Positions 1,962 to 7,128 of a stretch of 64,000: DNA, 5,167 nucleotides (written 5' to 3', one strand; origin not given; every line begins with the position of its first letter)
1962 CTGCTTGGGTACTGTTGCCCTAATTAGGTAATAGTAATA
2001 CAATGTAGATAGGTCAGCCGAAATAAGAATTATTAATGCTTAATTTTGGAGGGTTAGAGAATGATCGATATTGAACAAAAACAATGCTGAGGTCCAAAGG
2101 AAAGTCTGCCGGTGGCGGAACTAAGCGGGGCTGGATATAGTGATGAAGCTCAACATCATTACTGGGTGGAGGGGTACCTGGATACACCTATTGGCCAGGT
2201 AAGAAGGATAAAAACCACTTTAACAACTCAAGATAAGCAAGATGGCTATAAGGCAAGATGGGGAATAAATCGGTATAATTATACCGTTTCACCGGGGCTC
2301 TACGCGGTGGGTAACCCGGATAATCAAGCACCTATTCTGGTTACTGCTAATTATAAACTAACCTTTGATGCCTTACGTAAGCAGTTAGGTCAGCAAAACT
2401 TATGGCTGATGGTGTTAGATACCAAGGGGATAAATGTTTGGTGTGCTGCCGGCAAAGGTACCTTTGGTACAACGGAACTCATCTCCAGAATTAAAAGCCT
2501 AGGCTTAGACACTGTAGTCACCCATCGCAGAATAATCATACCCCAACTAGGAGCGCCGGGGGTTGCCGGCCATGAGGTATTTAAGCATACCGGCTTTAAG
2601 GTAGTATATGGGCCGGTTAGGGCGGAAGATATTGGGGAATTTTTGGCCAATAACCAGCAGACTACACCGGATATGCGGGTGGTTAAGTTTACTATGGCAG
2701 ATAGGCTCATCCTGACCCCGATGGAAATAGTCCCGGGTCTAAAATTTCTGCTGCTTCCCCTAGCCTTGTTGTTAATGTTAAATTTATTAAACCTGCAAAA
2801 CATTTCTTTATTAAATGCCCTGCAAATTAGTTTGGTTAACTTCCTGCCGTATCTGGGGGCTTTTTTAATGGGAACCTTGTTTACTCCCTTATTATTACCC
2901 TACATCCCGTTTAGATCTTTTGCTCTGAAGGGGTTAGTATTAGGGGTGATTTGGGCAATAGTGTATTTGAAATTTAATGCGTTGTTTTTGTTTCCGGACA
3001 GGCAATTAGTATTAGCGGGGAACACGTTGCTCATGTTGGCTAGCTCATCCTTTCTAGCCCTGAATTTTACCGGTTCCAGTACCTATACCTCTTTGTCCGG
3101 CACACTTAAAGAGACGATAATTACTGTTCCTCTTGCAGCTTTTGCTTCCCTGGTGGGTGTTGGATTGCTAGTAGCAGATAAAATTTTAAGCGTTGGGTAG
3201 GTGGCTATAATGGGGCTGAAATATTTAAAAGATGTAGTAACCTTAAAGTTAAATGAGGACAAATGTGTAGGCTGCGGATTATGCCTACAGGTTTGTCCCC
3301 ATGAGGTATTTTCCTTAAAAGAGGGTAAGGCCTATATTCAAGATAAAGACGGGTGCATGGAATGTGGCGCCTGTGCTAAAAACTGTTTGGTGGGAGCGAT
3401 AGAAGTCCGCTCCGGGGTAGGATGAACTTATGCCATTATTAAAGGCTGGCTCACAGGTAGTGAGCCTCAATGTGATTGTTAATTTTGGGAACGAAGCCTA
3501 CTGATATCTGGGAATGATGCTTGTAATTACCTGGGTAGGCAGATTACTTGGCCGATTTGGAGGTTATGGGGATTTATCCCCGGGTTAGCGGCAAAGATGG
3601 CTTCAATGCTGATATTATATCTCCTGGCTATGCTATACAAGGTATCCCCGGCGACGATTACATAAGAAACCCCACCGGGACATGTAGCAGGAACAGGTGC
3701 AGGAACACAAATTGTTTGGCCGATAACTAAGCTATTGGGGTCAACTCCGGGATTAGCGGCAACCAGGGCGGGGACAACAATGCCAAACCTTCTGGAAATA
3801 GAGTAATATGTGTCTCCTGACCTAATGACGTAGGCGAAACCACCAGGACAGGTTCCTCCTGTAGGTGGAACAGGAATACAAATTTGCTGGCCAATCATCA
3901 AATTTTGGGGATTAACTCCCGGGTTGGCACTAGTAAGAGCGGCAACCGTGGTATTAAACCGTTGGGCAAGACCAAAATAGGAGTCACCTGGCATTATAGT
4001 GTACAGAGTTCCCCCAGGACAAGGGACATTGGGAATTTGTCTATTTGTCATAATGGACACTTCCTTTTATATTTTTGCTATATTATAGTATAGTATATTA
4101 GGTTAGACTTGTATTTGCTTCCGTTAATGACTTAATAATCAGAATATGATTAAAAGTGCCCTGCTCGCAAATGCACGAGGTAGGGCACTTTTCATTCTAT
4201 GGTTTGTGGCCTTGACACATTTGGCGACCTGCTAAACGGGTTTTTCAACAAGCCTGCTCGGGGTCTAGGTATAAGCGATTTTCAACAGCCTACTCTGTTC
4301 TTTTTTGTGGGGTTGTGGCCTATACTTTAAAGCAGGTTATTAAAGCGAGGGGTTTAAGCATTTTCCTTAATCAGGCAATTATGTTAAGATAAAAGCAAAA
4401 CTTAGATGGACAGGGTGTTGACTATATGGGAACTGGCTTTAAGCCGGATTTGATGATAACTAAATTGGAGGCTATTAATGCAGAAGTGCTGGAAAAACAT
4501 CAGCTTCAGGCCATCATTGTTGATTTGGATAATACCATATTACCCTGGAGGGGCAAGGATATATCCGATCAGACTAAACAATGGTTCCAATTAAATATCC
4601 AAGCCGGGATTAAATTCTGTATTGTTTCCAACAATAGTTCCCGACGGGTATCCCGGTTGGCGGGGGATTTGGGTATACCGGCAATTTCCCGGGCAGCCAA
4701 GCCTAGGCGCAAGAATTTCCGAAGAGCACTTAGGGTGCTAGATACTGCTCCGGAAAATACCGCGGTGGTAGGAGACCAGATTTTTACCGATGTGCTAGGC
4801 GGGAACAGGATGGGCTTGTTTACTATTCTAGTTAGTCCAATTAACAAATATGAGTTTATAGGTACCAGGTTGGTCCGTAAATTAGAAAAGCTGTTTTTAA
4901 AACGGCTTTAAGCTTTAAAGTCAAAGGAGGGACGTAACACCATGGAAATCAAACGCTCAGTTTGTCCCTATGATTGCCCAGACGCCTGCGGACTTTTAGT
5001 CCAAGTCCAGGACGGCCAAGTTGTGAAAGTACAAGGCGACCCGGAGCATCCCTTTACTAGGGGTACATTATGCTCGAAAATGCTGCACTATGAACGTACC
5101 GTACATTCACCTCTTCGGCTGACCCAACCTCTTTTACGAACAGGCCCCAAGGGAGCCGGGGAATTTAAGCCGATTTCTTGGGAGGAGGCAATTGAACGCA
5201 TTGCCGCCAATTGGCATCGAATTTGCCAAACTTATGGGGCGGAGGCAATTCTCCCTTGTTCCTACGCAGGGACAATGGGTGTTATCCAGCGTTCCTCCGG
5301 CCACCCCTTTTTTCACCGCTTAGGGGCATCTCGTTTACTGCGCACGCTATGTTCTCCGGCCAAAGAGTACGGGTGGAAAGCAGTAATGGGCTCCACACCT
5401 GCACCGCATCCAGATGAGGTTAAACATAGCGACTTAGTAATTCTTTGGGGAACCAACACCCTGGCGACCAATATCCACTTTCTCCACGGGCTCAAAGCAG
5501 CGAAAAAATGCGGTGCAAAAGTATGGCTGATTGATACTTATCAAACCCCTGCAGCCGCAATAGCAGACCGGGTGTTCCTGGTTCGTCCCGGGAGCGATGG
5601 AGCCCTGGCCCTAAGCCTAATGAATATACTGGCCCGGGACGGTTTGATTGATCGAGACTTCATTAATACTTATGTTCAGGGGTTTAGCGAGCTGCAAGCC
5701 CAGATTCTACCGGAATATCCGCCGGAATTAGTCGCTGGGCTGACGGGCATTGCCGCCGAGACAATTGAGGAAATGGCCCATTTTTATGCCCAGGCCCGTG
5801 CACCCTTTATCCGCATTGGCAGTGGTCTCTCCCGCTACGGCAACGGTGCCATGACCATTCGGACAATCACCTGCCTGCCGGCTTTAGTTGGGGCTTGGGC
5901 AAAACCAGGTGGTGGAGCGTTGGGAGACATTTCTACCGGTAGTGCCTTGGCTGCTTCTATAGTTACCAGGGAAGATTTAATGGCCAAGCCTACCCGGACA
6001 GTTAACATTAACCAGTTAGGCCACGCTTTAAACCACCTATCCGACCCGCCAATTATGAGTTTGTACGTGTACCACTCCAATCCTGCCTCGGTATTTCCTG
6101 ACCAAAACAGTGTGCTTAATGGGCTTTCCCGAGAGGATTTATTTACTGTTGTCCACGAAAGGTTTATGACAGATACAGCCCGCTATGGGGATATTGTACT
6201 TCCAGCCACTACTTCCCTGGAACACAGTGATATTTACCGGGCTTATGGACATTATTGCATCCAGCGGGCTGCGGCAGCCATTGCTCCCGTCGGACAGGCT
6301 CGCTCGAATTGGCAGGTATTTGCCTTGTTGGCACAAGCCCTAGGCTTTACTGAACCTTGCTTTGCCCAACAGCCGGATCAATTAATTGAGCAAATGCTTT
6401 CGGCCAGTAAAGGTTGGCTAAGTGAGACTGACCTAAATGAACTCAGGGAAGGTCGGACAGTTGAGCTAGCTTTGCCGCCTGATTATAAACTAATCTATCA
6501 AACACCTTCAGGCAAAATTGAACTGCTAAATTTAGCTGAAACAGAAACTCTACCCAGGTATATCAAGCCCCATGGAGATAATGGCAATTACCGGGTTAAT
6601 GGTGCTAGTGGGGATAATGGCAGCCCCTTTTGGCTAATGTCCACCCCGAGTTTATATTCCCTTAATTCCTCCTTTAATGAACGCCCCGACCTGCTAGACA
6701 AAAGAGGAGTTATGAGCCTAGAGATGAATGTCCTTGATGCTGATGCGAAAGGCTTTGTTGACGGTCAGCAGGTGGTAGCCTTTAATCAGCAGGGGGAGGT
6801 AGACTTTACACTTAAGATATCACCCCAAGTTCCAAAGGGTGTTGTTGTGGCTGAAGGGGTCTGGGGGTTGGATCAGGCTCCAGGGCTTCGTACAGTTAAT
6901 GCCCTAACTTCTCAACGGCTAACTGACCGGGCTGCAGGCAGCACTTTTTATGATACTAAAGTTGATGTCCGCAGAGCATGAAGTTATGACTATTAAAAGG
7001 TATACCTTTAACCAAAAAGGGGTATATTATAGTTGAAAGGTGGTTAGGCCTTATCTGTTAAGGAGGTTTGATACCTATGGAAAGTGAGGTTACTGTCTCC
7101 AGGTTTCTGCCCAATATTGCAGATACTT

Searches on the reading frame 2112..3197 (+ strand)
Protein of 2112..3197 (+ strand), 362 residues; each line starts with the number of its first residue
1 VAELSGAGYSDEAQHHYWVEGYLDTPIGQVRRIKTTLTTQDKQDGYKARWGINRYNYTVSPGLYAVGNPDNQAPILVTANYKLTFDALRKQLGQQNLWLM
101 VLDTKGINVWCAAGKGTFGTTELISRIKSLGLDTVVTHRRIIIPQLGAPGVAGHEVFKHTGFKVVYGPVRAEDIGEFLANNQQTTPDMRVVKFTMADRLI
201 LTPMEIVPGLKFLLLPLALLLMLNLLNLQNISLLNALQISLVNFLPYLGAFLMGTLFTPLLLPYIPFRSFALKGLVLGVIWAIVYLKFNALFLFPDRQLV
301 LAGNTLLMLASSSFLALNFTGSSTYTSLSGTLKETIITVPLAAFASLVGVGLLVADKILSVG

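Call 14: find_related_loci(query=window:2112-3197:+, collection=genome_contigs, flank=3000)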
Query window:2112-3197:+ (362 aa) in genome_contigs; peptide patterns used: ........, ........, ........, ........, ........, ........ (x = any residue, [..] = any of these).
60 stretches matched a pattern, but none encodes a relative of the query by tblastn (E <= 1e-3).

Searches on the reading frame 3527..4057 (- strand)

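Call 42: search_protein_families(library=ncbifam, proteins=[window:3527-4057:-], max_evalue=0.00001)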
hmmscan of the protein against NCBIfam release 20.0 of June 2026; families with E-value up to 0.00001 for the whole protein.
window:3527-4057:- (176 aa): 13 families
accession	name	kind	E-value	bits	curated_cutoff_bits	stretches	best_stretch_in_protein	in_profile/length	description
TIGR02899.1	spore_safA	subfamily_domain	2.1e-24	85.2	67.85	3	135-175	2-43/44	SafA/ExsA family spore coat assembly protein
NF041208.1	celldiv_DipM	equivalog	2.1e-18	66.8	740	0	123-175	177-228/419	cell division endopeptidase DipM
NF008050.0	PRK10783.1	equivalog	3.6e-15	55.2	508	1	75-173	345-446/457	murein transglycosylase D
NF050804.1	CellDivDipMCaul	equivalog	4.5e-15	55.5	900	1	76-175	136-404/634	cell division endopeptidase DipM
NF040883.1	amid_act_ActS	equivalog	1.2e-14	54.2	375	0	129-172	33-76/242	amidase activator ActS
NF047755.1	LIC_10271_M23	exception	4.4e-12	46.2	180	0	130-175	25-70/207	LIC_10271 family cell wall hydrolase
NF042931.1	SAG1386_EF1546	equivalog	2.9e-11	43.7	80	0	129-172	109-155/158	SAG1386/EF1546 family surface-associated protein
TIGR02907.1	spore_VI_D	equivalog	1e-07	31.8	169.85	0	132-175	302-344/344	stage VI sporulation protein D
NF004974.0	PRK06347.1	equivalog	1.1e-07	31.3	701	0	17-116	480-589/592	1,4-beta-N-acetylmuramoylhydrolase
NF047657.1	CellWlHdaseLepto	equivalog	8e-07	28.7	400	0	76-118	29-71/221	hypothetical protein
NF010723.1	PRK14125.1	equivalog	2e-06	27.6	60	0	131-152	34-59/87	cell division suppressor protein YneA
NF010495.0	PRK13914.1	equivalog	8.8e-06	25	647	0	76-123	202-248/481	invasion associated endopeptidase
NF008652.0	PRK11649.1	equivalog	9.9e-06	24.5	341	0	131-172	97-139/439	murein DD-endopeptidase MepM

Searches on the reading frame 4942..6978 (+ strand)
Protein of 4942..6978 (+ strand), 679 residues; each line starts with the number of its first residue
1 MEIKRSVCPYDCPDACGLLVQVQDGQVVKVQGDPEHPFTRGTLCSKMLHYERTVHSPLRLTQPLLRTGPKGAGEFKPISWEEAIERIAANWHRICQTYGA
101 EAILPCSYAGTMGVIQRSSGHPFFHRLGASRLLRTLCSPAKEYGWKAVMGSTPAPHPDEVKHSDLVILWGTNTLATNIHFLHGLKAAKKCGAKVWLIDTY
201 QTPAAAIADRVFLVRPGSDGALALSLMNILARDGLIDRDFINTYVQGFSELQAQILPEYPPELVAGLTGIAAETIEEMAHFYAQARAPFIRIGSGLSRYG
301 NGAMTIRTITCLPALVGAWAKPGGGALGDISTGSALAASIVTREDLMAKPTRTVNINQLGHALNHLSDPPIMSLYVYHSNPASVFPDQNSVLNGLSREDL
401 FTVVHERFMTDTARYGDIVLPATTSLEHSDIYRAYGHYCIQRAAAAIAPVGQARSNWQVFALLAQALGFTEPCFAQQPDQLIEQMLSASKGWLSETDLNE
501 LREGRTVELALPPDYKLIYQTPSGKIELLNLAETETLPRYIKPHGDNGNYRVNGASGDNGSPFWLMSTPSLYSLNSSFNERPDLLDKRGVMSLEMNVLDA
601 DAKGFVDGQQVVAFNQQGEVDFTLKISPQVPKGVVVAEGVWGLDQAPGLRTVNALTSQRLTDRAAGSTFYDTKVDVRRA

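Call 42: search_protein_families(library=ncbifam, proteins=[window:4942-6978:+], max_evalue=0.00001)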
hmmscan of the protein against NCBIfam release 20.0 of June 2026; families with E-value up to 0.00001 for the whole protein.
window:4942-6978:+ (679 aa): 24 families
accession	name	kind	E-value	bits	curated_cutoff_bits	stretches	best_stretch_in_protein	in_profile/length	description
TIGR01591.1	Fdh-alpha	equivalog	4.2e-69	233.3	666.25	2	7-326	2-318/672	formate dehydrogenase subunit alpha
TIGR02166.1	dmsA_ynfE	subfamily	3.9e-62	210.4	777.7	1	3-678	44-793/794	DMSO/selenate family reductase complex A subunit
TIGR03479.1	DMSO_red_II_alp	subfamily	6.7e-55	186.6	984.75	4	11-242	65-304/913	molybdopterin-dependent oxidoreductase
NF012032.0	PRK15488.1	equivalog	1.7e-47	161.9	694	2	5-324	45-360/759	thiosulfate reductase PhsA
TIGR00509.1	bisC_fam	subfamily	7.6e-46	156.7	1017.55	2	19-326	8-344/772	molybdopterin guanine dinucleotide-containing S/N-oxide reductase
NF047855.1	AssmNtatRedNasC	equivalog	3e-45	154.7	1100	3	158-325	176-342/708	assimilatory nitrate reductase catalytic subunit NasC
NF041783.2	mnquin_red_QrcB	equivalog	6.5e-42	143.6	440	1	12-468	60-504/695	menaquinone reductase molybdopterin-binding-like subunit QrcB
NF041885.1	selenate_YnfE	exception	2.4e-38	131.5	1675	1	7-432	52-526/805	selenate/tellurate reductase subunit YnfE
NF041884.1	selenate_YnfF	exception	8.2e-38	129.8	1650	1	6-431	48-518/798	selenate/tellurate reductase subunit YnfF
NF011566.1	PRK14990.1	exception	2.4e-36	125.1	1600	2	5-324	60-416/814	dimethylsulfoxide reductase subunit A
NF041323.1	Nitr_red_NasA_Halo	equivalog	7.5e-30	104.1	1000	2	12-326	3-311/673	assimilatory nitrate reductase NasA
NF010055.0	PRK13532.1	equivalog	2.2e-28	99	904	1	4-246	43-292/830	nitrate reductase catalytic subunit NapA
TIGR01706.1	NAPA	equivalog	2.6e-28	98.8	930.55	1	5-246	44-292/830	periplasmic nitrate reductase subunit alpha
NF011682.0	PRK15102.1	equivalog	2.1e-27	95.6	909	2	190-325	256-396/829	trimethylamine-N-oxide reductase TorA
TIGR02164.1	torA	equivalog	5.8e-27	94.2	1465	2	178-325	239-392/824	trimethylamine-N-oxide reductase TorA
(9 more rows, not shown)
